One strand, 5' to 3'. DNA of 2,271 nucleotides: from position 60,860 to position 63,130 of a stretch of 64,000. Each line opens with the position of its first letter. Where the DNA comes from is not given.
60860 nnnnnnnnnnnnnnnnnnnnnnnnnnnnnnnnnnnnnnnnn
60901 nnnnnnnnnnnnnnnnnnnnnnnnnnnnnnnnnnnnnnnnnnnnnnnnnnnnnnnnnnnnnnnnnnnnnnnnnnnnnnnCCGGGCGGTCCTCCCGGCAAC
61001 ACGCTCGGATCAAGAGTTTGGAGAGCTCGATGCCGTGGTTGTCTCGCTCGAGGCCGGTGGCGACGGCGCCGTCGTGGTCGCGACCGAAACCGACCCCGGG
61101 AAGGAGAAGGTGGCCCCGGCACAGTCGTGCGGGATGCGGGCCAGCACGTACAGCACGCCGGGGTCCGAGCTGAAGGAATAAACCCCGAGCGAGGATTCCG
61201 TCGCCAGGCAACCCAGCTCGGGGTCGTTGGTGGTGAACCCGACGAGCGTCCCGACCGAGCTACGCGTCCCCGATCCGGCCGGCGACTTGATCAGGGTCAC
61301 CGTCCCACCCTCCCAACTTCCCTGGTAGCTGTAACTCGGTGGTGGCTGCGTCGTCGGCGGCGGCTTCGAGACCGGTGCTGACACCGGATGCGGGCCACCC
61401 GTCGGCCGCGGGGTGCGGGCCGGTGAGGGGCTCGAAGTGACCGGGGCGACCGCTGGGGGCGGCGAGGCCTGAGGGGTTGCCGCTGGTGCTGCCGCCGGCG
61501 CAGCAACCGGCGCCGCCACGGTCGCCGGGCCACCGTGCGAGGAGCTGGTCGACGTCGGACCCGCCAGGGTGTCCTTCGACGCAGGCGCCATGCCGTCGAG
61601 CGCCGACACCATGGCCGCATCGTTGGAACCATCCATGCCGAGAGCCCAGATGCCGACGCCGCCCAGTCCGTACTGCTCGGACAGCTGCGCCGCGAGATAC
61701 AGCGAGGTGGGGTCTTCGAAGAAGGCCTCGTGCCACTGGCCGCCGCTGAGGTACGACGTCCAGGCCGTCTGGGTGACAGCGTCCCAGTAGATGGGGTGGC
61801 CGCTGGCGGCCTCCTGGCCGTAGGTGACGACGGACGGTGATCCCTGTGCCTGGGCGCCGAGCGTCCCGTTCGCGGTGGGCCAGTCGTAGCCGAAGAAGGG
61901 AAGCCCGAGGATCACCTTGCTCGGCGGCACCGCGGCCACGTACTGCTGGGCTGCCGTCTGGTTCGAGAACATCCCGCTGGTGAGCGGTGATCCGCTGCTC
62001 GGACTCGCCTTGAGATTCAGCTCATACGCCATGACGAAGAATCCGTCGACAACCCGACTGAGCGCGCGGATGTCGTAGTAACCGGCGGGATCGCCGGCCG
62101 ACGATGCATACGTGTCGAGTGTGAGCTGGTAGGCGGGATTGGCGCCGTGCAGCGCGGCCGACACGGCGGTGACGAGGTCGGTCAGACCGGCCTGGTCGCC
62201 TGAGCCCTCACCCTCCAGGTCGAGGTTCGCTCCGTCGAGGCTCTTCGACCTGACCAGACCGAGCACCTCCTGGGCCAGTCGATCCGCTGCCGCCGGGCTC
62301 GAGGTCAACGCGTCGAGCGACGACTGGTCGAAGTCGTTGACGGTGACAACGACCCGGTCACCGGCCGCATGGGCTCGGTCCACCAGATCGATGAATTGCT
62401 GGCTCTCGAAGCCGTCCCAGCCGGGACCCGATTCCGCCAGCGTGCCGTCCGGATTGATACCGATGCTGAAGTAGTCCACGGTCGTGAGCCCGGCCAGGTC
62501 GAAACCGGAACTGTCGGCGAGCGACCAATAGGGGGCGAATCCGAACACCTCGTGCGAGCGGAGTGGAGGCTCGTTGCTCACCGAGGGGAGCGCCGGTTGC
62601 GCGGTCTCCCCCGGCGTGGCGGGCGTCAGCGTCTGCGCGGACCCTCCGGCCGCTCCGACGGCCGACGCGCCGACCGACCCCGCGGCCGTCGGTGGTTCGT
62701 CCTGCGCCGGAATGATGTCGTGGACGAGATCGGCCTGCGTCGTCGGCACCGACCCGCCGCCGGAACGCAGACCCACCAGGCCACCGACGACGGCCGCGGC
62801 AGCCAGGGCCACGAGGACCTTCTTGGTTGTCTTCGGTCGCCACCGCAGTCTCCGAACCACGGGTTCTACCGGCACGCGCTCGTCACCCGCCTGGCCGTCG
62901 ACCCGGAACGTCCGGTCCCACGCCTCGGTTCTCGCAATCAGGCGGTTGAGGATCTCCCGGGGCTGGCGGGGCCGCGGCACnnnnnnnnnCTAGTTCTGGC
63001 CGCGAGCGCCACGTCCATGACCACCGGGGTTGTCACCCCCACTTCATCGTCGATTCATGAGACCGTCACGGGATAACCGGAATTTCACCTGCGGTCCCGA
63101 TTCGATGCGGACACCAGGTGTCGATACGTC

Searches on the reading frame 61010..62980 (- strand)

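Call 28: search_protein_families(library=pfam, proteins=[window:61010-62980:-], max_evalue=0.0001)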
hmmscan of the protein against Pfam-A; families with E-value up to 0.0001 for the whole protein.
window:61010-62980:- (656 aa): 1 family
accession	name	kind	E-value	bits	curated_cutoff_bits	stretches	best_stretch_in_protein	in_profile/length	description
PF00704.34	Glyco_hydro_18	-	8.3e-26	91.8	29.6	1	149-450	6-317/317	Glycosyl hydrolases family 18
